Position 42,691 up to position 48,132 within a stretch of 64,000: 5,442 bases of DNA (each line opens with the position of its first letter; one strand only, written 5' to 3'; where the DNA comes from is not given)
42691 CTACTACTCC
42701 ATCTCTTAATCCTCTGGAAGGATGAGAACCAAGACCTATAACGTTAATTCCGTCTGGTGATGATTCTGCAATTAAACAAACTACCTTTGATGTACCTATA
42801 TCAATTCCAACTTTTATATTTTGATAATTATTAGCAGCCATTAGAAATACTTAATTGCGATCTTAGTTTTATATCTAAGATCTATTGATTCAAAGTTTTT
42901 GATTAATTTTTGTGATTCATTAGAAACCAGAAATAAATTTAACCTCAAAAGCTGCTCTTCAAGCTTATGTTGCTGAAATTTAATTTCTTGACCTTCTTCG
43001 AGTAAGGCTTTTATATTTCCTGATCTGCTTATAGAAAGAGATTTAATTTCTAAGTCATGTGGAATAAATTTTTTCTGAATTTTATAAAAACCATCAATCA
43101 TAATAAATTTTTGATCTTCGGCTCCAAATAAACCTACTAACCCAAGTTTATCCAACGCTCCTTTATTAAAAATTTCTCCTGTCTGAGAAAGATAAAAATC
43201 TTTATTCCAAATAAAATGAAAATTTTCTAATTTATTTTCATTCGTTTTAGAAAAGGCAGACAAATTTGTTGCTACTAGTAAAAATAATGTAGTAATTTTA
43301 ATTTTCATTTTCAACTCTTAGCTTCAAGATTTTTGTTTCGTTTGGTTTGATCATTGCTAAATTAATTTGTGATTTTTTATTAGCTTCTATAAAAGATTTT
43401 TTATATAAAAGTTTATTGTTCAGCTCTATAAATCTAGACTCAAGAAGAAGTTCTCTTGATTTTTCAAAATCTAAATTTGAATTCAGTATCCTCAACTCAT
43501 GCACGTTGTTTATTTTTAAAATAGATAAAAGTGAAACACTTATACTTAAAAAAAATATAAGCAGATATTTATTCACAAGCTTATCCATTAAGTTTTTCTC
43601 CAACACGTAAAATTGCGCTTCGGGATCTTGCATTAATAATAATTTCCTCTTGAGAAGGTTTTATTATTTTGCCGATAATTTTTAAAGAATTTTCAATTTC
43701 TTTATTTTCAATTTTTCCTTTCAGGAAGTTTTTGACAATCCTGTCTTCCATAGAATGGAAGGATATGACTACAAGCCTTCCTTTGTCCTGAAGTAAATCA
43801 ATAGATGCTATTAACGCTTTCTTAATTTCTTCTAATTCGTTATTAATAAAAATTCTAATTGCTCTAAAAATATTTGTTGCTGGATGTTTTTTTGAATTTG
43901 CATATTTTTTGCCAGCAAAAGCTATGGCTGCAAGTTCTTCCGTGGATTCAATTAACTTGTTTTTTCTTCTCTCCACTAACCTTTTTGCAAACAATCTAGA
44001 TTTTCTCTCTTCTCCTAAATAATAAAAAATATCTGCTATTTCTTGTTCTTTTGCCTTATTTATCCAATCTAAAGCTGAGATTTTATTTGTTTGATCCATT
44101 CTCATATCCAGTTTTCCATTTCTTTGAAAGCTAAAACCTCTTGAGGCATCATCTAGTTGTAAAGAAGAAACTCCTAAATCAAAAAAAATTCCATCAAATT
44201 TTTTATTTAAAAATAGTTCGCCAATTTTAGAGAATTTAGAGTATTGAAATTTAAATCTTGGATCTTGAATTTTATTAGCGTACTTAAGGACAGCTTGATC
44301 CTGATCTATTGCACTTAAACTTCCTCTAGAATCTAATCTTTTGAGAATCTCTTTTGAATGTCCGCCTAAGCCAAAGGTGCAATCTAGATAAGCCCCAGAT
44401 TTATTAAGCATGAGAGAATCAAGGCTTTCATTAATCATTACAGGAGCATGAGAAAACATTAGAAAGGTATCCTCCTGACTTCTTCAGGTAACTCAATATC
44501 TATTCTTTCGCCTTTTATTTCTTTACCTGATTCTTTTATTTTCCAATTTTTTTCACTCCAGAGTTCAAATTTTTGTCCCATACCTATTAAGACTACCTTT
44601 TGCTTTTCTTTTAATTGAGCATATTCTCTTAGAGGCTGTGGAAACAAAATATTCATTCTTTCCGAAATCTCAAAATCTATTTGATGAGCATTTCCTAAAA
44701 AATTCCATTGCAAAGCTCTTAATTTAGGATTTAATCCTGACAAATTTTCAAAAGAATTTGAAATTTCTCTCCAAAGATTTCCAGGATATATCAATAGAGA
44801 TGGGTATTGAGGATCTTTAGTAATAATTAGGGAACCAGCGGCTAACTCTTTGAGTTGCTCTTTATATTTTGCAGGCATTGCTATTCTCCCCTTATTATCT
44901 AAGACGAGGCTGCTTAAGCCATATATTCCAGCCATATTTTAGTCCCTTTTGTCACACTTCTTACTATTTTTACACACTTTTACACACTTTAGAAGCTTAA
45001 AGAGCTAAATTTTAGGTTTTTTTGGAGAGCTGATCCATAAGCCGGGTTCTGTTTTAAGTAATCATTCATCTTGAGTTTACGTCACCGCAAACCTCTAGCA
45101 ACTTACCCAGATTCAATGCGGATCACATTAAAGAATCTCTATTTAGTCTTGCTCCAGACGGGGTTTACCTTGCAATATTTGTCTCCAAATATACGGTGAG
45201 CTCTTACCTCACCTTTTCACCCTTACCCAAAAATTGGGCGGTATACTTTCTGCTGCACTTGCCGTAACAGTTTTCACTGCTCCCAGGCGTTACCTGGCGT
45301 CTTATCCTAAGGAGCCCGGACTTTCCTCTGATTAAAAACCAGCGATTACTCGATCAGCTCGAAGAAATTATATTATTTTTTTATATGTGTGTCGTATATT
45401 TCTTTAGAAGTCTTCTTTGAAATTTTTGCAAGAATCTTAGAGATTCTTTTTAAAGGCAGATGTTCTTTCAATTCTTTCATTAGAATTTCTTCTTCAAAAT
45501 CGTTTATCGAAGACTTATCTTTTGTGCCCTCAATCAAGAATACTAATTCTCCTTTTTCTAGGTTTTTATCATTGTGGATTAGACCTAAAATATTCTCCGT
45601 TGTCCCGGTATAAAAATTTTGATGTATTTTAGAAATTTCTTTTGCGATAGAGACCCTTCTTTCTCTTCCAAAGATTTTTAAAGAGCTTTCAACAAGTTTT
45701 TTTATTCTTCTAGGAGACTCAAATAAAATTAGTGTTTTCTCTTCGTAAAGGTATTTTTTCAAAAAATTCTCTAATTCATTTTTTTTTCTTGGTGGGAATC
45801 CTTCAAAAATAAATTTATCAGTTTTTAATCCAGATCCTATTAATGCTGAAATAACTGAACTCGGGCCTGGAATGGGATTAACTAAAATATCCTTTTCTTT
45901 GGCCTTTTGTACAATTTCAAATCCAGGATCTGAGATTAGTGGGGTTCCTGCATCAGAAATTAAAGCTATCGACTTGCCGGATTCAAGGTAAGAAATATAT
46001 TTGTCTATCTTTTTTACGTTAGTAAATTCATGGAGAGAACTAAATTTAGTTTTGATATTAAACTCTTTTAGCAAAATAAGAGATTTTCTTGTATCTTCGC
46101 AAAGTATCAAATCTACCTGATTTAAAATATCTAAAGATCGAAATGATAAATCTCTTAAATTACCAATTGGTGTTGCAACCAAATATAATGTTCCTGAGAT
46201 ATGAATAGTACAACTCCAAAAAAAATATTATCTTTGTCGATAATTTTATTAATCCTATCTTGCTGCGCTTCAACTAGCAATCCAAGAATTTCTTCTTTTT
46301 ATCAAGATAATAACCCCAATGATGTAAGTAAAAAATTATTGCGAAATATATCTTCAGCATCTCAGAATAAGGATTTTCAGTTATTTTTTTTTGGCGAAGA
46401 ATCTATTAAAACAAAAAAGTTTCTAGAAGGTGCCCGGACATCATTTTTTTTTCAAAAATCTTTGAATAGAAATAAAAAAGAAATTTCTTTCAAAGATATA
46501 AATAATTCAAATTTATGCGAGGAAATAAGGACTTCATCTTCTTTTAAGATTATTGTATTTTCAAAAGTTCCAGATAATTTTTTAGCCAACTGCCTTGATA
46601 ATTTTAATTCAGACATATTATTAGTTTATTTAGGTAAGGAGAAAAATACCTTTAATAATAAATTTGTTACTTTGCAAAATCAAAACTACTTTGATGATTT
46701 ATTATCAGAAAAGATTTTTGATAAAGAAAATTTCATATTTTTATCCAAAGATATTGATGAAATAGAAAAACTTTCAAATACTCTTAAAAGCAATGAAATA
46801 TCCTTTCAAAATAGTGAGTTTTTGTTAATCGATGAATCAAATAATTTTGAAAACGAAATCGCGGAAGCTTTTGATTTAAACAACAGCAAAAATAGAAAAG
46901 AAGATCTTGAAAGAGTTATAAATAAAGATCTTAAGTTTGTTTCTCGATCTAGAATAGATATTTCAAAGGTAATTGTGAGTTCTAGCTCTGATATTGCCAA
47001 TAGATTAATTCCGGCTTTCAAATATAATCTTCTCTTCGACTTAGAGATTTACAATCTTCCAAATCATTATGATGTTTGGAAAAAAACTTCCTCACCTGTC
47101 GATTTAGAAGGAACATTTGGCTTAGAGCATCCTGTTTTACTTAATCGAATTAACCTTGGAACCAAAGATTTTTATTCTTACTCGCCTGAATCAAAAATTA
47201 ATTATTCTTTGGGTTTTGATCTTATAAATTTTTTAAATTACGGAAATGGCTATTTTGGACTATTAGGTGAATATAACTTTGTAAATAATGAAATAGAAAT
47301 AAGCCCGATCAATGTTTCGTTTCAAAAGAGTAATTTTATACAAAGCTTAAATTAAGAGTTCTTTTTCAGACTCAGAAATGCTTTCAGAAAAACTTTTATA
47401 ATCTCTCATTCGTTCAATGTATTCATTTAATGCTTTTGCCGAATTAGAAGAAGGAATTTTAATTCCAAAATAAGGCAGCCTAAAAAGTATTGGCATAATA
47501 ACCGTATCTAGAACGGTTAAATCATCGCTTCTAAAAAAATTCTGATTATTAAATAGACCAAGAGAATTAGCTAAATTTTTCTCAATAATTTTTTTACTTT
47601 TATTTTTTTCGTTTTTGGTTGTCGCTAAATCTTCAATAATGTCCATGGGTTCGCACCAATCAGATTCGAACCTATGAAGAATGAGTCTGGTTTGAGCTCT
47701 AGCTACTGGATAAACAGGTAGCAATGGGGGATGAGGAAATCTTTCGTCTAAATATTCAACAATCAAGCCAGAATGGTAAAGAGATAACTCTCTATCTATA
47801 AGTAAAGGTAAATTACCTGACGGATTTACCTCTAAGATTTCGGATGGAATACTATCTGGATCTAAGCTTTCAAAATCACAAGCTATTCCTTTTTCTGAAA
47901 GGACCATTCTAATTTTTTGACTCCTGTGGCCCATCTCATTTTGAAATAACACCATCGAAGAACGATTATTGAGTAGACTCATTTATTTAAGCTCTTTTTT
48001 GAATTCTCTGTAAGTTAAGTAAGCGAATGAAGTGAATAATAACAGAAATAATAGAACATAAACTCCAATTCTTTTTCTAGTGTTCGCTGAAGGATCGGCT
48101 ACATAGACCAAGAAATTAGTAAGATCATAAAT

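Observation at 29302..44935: dcw cluster with ftsQ-ftsA-ftsZ moved between ftsL and ftsI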

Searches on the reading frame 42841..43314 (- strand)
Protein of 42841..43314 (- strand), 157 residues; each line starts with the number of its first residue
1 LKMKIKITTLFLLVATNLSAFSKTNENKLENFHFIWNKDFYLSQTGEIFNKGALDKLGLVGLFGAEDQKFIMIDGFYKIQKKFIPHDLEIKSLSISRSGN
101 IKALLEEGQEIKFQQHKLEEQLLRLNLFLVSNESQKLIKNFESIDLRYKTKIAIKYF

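Call 3: search_protein_families(library=ncbifam, proteins=[window:42841-43314:-])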
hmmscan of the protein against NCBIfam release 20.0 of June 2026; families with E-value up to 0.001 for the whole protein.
window:42841-43314:- (157 aa): 0 families

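Call 5: search_protein_families(library=pfam, proteins=[window:42841-43314:-], max_evalue=1)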
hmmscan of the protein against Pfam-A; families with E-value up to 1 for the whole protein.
window:42841-43314:- (157 aa): 1 family
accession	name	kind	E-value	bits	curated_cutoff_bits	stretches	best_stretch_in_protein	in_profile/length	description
PF03799.20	FtsQ_DivIB_C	-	2.1e-09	38.7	21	1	35-147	2-114/114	Cell division protein FtsQ/DivIB, C-terminal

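Call 21: search_protein_families(library=pfam, max_evalue=1, proteins=[window:42841-43308:-])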
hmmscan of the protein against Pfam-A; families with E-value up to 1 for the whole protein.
window:42841-43308:- (155 aa): 1 family
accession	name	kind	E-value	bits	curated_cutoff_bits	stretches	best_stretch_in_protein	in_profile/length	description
PF03799.20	FtsQ_DivIB_C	-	2.1e-09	38.7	21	1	33-145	2-114/114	Cell division protein FtsQ/DivIB, C-terminal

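Call 45: find_homologous_proteins(query=window:42841-43308:-, max_evalue=0.001)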
Query window:42841-43308:- (155 aa): 34 proteins with E <= 0.001 among 136 candidates.
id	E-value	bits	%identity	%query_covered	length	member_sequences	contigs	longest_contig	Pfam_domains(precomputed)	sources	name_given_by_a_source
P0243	1.3e-86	306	94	100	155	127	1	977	PF03799.21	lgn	-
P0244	1.8e-79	283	89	100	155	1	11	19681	PF03799.21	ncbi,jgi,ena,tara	tara:strand:+ start:50 stop:517 length:468 start_codon:yes stop_codon:yes gene_type:complete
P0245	7.1e-68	245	81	100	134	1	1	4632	-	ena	-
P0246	2.0e-66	240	80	100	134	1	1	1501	-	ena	-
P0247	5.3e-55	203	96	67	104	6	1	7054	PF03799.21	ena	-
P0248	3.7e-53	197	68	100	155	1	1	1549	PF03799.21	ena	-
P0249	4.1e-47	178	62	100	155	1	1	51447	PF03799.21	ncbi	-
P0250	7.7e-47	177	59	100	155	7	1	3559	PF03799.21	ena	-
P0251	8.2e-46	173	60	100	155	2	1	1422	PF03799.21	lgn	-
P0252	7.2e-44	167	58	100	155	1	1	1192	PF03799.21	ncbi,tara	tara:strand:+ start:292 stop:759 length:468 start_codon:yes stop_codon:yes gene_type:complete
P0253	1.6e-43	166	58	100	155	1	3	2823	PF03799.21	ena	-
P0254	2.3e-43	166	60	100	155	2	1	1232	PF03799.21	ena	-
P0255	3.7e-43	165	57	100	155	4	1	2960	PF03799.21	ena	-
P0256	8.7e-43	164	58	100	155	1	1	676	PF03799.21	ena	-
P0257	1.3e-42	163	58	100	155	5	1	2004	PF03799.21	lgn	-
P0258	1.9e-42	163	57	100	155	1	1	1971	PF03799.21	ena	-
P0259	4.2e-42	161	57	100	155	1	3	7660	PF03799.21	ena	-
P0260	4.9e-42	161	57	100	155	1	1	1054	PF03799.21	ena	-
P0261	8.0e-42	161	57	100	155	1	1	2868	PF03799.21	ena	-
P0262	1.1e-41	160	57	100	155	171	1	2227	PF03799.21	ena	-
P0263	1.1e-41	160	57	100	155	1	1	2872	PF03799.21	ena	-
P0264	2.6e-41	159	54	100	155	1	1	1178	PF03799.21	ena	-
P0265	4.3e-41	158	56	100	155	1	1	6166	PF03799.21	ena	-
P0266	4.4e-41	158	56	100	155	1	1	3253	PF03799.21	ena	-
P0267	4.5e-41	158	56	100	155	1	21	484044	PF03799.21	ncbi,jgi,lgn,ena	-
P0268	5.6e-41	158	56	100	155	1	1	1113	PF03799.21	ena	-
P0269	6.2e-41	158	59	100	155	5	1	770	PF03799.21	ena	-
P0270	6.5e-41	158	56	100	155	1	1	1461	PF03799.21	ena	-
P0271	1.0e-39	154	56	97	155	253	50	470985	PF03799.21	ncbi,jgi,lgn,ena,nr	ncbi:MAG: hypothetical protein CMQ91_03760 [Gammaproteobacteria bacterium]|jgi:cell division septal 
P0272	2.3e-39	153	55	100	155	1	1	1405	PF03799.21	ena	-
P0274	7.0e-30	122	60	72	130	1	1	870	PF03799.21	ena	-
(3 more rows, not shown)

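Call 51: predict_structure(alignment_id=A2)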
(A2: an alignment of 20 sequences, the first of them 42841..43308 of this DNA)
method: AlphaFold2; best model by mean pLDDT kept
length: 155 residues; sequences in the alignment: 20
mean_pLDDT: 56.5   pTM: 0.48
mean pLDDT of the five models: 56.5, 50.2, 43.4, 42.9, 40.7
residues with pLDDT >= 90: 0; 70-90: 27; 50-70: 75; < 50: 53
segments of 3 or more residues with pLDDT < 50: 1-3, 11-36, 40-44, 51-64
pLDDT, mean of each block of 10 residues (from residue 1): 52 39 37 45 50 39 51 60 65 77 76 72 62 60 64 60
secondary structure, 60 per line:
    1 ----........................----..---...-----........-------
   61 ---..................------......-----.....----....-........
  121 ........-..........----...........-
elements in order: H5-28 E38-40 E46-48 H49-53 H64-81 E88-93 E99-103 E108-111 H113-128 H130-139 H144-154

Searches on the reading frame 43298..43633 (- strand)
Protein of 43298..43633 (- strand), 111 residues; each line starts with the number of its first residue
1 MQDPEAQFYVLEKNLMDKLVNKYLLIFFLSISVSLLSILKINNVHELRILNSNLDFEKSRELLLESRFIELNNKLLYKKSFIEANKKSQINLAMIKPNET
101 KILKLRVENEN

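Call 3: search_protein_families(library=ncbifam, proteins=[window:43298-43633:-])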
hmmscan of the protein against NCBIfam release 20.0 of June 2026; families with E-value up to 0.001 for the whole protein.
window:43298-43633:- (111 aa): 0 families

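Call 5: search_protein_families(library=pfam, proteins=[window:43298-43633:-], max_evalue=1)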
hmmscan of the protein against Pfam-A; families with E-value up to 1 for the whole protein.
window:43298-43633:- (111 aa): 2 families
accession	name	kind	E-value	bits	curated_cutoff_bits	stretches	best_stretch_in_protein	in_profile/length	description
PF04999.18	FtsL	-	0.00057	20.3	22.9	1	12-104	2-96/97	Cell division protein FtsL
PF03105.24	SPX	-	0.16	12.4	27.8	1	51-86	280-314/340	SPX domain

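Call 32: search_protein_families(library=pfam, max_evalue=1, proteins=[window:43298-43588:-])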
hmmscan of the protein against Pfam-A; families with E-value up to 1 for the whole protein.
window:43298-43588:- (96 aa): 2 families
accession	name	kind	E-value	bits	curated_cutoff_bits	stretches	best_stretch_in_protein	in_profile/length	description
PF04999.18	FtsL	-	0.0012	19.2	22.9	1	3-89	8-96/97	Cell division protein FtsL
PF03105.24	SPX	-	0.14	12.6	27.8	1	36-71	280-314/340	SPX domain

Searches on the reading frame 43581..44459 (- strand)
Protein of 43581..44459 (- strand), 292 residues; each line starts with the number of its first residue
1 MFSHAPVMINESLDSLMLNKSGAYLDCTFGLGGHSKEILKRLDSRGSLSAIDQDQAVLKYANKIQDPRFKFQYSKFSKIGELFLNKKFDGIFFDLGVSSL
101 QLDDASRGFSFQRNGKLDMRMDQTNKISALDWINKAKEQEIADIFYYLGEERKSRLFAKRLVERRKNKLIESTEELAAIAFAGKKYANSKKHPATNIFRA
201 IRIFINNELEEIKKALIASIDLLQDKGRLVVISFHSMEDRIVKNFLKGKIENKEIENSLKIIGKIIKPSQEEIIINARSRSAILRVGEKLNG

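Call 3: search_protein_families(library=ncbifam, proteins=[window:43581-44459:-])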
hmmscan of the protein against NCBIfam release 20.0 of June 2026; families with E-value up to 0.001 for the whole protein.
window:43581-44459:- (292 aa): 2 families
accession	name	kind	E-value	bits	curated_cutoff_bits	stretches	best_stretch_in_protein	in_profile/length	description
TIGR00006.1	TIGR00006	equivalog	1.6e-92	310.2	154.3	1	2-289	5-309/310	16S rRNA (cytosine(1402)-N(4))-methyltransferase RsmH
NF053511.1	tRNA_U34_MnmM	equivalog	0.00066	19.3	135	0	17-96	14-97/183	tRNA 5-(aminomethyl)-2-thiouridylate-methyltransferase MnmM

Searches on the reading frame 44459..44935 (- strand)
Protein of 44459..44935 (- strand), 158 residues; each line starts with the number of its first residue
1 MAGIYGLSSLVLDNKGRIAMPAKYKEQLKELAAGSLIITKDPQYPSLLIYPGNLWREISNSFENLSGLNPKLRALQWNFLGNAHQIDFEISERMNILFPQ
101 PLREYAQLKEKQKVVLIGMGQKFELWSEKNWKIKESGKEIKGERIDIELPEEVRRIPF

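Call 3: search_protein_families(library=ncbifam, proteins=[window:44459-44935:-])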
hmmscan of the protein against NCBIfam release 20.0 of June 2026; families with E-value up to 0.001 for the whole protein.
window:44459-44935:- (158 aa): 6 families
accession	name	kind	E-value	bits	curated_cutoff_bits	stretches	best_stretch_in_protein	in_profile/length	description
TIGR00242.1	TIGR00242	equivalog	6.5e-26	91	98.35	1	6-133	4-123/144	division/cell wall cluster transcriptional repressor MraZ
NF001476.0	PRK00326.2-2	equivalog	1.3e-15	57.4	162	1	2-137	3-141/163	division/cell wall cluster transcriptional repressor MraZ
NF001482.0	PRK00326.3-4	equivalog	2.3e-15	56.6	168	1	9-133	7-139/160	division/cell wall cluster transcriptional repressor MraZ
NF001477.0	PRK00326.2-4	equivalog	5.4e-13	49.1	162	1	12-130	12-126/155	division/cell wall cluster transcriptional repressor MraZ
NF001483.0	PRK00326.3-5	equivalog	2.4e-11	44.1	239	1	12-131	11-127/155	division/cell wall cluster transcriptional repressor MraZ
NF001475.0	PRK00326.2-1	equivalog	9.7e-06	25.6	257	1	12-132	12-128/149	division/cell wall cluster transcriptional repressor MraZ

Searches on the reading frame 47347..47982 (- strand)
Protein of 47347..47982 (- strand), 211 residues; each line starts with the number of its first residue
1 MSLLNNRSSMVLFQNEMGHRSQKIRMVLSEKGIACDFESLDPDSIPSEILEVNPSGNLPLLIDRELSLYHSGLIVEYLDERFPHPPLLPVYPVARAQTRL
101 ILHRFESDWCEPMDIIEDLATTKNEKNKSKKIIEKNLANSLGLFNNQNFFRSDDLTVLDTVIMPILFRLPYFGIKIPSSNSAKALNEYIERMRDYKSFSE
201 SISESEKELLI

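Call 54: search_protein_families(library=ncbifam, max_evalue=0.00001, proteins=[window:47347-47982:-])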
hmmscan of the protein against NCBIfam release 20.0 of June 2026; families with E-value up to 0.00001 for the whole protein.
window:47347-47982:- (211 aa): 5 families
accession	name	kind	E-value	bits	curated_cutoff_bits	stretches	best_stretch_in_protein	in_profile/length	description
NF007016.1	PRK09481.1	equivalog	1.3e-58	197.9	314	1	5-209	6-207/209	stringent starvation protein SspA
TIGR01262.1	maiA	equivalog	2.8e-12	46.7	171.05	1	23-194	13-198/211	maleylacetoacetate isomerase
NF050814.1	FtsZBindFzlA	equivalog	3.9e-12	46.4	300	1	11-110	6-109/228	FtsZ-binding protein FzlA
NF007682.0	PRK10357.1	equivalog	3.5e-07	30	181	1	22-99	13-91/202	glutathione S-transferase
NF011693.0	PRK15113.1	equivalog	4.4e-07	29.8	150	1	27-178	25-187/214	glutathione transferase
